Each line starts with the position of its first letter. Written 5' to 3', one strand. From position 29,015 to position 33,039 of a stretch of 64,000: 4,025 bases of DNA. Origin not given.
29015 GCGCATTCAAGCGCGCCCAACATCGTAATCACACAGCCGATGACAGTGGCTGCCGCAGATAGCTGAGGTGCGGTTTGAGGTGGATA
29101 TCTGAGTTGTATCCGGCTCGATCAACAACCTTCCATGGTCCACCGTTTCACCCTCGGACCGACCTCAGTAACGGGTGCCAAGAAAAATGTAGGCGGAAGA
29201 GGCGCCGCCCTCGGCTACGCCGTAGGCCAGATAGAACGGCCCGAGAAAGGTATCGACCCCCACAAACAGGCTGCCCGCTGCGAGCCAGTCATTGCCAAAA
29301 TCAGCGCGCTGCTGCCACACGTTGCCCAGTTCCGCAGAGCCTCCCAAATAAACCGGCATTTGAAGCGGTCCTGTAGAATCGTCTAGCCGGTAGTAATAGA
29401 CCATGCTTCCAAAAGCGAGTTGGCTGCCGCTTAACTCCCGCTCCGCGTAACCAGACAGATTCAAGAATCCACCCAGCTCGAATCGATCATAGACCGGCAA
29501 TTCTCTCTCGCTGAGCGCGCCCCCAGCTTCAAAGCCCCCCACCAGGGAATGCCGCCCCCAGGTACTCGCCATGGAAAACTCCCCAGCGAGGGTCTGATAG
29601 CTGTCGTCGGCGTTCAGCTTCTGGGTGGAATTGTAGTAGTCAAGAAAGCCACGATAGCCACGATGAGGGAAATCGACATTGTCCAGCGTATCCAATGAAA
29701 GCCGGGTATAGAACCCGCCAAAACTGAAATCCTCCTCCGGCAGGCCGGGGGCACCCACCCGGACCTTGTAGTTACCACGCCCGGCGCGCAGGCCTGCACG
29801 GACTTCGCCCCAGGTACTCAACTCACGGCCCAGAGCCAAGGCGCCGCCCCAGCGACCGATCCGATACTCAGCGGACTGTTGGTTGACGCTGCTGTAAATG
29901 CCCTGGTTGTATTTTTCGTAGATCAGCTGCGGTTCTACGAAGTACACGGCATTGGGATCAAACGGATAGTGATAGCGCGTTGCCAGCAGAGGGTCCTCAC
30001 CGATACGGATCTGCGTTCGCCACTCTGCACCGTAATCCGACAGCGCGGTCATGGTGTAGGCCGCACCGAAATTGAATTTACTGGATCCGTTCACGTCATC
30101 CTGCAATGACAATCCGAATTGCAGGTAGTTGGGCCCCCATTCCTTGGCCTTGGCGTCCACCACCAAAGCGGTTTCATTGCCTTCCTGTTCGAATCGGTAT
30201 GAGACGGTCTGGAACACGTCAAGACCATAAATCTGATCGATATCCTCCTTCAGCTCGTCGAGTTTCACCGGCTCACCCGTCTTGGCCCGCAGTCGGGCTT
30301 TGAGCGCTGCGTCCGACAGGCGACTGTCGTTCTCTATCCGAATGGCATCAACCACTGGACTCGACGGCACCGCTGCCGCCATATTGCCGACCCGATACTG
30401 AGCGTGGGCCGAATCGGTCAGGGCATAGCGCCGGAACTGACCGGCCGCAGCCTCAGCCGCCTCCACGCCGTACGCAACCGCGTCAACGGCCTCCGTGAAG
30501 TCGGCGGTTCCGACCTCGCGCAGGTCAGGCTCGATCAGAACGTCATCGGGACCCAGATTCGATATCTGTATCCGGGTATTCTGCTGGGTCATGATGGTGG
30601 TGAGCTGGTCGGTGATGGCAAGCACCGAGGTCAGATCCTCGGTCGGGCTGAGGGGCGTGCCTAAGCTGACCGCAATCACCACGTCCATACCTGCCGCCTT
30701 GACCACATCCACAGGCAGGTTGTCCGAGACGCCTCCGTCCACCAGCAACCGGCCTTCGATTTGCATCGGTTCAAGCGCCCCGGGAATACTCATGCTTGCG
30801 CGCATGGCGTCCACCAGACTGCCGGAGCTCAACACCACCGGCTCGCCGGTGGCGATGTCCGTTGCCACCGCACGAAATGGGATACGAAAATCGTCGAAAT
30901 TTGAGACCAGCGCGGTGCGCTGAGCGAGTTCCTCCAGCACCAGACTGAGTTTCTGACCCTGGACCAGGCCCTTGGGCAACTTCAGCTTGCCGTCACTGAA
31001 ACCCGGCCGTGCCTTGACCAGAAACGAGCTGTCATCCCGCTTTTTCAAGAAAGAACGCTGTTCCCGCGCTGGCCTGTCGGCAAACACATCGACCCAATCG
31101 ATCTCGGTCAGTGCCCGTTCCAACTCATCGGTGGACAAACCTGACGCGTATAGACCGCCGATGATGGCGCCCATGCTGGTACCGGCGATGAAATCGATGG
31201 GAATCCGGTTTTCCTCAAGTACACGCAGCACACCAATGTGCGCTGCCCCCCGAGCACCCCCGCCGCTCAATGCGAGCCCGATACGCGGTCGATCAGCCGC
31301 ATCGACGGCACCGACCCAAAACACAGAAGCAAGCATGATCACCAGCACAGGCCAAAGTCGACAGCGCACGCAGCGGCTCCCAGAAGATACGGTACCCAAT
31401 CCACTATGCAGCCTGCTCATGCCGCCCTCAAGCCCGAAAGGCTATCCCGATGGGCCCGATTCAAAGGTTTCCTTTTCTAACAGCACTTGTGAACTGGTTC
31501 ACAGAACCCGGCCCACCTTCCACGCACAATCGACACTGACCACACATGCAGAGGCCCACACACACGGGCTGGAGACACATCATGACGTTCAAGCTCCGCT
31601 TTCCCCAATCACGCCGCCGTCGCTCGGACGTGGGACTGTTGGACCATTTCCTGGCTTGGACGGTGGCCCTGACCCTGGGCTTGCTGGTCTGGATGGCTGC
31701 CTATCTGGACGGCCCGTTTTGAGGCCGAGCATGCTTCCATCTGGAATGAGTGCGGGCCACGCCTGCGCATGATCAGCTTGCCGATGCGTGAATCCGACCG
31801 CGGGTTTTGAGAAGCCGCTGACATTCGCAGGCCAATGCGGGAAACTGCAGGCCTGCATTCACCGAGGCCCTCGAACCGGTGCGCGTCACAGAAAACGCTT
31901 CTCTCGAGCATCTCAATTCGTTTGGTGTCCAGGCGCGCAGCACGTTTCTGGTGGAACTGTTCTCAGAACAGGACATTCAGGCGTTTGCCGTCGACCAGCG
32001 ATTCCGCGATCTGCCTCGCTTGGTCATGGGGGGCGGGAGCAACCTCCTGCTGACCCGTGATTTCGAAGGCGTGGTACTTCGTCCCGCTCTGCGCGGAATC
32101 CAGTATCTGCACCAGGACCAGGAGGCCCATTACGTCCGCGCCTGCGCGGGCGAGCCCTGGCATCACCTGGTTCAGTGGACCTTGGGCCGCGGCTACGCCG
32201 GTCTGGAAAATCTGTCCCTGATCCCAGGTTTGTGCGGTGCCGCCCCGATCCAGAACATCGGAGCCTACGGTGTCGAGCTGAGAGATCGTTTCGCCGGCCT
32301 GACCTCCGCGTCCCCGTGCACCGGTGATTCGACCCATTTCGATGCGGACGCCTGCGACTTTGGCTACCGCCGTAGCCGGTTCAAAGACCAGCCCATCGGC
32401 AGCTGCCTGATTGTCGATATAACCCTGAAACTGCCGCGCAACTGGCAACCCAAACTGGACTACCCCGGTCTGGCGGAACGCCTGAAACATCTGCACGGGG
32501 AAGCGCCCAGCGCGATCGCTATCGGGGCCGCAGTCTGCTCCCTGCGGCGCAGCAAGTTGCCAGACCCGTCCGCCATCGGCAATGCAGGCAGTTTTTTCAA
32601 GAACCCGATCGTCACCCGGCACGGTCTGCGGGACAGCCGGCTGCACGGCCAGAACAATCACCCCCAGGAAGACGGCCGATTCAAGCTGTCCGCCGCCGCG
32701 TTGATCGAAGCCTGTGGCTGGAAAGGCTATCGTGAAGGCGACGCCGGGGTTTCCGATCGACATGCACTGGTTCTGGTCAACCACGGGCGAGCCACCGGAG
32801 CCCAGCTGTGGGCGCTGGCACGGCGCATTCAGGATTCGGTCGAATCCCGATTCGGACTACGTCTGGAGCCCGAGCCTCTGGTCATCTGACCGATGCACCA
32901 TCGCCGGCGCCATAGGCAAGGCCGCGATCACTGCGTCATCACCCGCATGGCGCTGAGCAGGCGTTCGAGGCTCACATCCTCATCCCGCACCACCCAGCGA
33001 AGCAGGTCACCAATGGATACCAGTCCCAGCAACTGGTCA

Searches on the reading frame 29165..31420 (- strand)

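Call 32: search_protein_families(library=pfam, proteins=[window:29165-31420:-], max_evalue=0.00001)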
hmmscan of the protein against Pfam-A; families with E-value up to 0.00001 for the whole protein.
window:29165-31420:- (751 aa): 2 families
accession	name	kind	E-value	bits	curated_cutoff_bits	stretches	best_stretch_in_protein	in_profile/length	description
PF01734.28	Patatin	-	8.6e-37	127.6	27.7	1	49-239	1-189/191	Patatin-like phospholipase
PF01103.29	Omp85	-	3.5e-09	37.1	24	1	501-706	33-266/325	Omp85 superfamily domain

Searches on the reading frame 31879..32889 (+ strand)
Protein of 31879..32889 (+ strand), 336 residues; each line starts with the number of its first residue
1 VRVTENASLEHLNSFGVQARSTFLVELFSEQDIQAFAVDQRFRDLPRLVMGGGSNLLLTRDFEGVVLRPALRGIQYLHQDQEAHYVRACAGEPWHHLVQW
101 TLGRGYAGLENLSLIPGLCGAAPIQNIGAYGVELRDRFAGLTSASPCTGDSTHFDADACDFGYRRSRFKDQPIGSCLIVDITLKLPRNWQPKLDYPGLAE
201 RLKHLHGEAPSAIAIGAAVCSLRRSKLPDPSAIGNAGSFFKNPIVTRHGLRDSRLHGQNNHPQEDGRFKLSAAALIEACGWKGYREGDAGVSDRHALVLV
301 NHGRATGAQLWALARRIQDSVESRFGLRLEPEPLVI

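Call 32: search_protein_families(library=pfam, proteins=[window:31879-32889:+], max_evalue=0.00001)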
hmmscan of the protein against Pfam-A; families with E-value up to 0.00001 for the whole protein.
window:31879-32889:+ (336 aa): 2 families
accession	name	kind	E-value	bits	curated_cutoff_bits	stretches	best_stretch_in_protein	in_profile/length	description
PF02873.21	MurB_C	-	2.4e-29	101.9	27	1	215-336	2-99/99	UDP-N-acetylenolpyruvoylglucosamine reductase, C-terminal domain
PF01565.28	FAD_binding_4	-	7e-16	58.6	26.4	1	25-142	5-127/139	FAD binding domain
